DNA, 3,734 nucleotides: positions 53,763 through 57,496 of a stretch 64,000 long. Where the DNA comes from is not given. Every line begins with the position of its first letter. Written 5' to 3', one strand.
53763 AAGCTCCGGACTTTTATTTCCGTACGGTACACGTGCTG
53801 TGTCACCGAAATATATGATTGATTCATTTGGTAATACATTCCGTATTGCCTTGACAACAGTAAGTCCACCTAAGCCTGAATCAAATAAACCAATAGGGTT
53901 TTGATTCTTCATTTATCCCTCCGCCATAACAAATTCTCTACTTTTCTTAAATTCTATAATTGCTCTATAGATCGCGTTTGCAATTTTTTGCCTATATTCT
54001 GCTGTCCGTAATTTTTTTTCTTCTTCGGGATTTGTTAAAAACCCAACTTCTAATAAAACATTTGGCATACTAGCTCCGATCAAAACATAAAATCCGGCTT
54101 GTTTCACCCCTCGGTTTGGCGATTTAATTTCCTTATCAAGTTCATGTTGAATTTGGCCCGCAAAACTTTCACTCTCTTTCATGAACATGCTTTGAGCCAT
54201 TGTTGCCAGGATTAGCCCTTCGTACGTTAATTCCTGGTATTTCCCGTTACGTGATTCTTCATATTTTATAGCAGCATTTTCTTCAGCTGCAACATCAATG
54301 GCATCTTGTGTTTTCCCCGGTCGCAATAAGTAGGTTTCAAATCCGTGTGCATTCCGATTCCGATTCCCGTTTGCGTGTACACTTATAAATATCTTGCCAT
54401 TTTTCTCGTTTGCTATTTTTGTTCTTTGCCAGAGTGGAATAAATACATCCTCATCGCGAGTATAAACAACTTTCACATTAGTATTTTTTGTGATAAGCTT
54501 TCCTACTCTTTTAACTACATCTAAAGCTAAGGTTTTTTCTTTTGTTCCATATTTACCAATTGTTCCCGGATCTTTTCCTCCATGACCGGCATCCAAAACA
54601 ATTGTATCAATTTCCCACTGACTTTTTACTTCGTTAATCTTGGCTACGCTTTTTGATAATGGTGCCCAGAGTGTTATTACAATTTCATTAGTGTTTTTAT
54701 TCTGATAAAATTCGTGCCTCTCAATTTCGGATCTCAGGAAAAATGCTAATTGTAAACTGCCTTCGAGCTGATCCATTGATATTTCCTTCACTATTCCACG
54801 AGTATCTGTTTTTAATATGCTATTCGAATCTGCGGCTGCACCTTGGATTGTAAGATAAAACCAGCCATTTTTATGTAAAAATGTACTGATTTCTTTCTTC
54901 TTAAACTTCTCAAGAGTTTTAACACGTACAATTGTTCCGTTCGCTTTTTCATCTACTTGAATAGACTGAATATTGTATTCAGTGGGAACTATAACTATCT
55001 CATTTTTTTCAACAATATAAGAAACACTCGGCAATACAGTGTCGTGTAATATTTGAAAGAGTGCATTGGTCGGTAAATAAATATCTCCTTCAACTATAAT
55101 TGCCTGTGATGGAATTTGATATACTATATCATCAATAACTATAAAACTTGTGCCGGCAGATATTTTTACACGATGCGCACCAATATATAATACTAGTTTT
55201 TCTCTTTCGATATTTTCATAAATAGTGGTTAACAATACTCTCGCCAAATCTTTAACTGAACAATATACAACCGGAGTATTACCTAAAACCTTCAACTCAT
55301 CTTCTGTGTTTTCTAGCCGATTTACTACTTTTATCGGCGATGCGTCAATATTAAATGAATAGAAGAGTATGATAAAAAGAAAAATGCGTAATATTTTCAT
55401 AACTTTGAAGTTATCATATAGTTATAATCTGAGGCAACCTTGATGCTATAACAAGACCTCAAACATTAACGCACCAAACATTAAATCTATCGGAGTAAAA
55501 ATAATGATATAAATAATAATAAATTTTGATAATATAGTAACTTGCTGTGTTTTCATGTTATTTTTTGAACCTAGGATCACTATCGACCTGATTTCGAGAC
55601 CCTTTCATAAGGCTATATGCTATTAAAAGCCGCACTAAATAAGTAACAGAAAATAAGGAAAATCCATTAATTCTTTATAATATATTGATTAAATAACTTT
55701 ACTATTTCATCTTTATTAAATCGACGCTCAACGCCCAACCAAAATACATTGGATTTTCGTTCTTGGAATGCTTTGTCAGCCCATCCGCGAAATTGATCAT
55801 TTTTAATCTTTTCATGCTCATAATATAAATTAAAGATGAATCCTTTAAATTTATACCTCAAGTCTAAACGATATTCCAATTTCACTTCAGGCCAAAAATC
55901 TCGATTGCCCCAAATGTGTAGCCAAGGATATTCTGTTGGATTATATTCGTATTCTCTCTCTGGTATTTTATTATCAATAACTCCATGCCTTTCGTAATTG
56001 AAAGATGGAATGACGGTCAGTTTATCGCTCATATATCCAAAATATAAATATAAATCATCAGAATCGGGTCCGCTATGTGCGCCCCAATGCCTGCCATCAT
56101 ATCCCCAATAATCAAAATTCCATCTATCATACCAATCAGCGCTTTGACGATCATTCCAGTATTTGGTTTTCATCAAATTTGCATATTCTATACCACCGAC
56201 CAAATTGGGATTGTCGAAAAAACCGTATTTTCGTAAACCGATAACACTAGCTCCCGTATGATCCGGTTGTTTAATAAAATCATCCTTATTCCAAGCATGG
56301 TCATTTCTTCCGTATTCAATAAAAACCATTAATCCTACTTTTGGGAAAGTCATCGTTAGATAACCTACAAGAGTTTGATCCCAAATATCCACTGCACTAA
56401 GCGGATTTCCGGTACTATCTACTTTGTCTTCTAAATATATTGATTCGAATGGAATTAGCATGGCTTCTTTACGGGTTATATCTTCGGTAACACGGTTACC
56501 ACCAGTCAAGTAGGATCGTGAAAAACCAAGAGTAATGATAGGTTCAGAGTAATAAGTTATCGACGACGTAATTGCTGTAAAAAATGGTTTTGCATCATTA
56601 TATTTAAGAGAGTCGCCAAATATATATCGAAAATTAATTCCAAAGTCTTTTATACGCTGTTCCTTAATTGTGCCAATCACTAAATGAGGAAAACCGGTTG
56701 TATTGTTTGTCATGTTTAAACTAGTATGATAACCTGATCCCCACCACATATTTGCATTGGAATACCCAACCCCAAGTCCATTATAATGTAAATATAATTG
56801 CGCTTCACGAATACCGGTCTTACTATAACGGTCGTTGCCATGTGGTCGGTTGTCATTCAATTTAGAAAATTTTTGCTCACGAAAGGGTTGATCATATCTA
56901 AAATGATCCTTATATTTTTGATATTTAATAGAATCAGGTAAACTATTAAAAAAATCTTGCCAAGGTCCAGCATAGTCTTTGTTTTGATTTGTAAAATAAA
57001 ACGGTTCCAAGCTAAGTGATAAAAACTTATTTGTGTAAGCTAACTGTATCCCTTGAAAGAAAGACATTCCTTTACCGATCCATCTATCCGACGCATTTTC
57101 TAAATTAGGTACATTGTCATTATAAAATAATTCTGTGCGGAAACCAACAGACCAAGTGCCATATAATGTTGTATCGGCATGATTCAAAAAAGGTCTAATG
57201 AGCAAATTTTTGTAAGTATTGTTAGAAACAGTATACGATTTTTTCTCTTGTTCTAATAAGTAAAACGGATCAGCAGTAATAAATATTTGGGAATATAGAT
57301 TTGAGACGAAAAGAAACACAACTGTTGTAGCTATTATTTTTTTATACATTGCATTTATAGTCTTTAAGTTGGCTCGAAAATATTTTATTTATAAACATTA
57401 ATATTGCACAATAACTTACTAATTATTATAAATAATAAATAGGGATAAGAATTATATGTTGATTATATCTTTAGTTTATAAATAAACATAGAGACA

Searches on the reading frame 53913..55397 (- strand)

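Call 91: search_protein_families(library=pfam, proteins=[window:53913-55397:-], max_evalue=0.00001)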
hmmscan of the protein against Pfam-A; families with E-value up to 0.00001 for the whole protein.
window:53913-55397:- (494 aa): 1 family
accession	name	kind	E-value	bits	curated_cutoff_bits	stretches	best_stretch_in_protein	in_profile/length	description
PF01520.23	Amidase_3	-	7.2e-54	182.9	27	1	266-481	1-173/174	N-acetylmuramoyl-L-alanine amidase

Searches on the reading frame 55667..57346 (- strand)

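Call 91: search_protein_families(library=pfam, proteins=[window:55667-57346:-], max_evalue=0.00001)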
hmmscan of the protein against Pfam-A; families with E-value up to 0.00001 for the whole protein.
window:55667-57346:- (559 aa): 1 family
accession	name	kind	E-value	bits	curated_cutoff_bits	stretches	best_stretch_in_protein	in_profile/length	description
PF14052.12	Caps_assemb_Wzi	-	1e-06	28.4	30.1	1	192-520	83-384/392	Capsule assembly protein Wzi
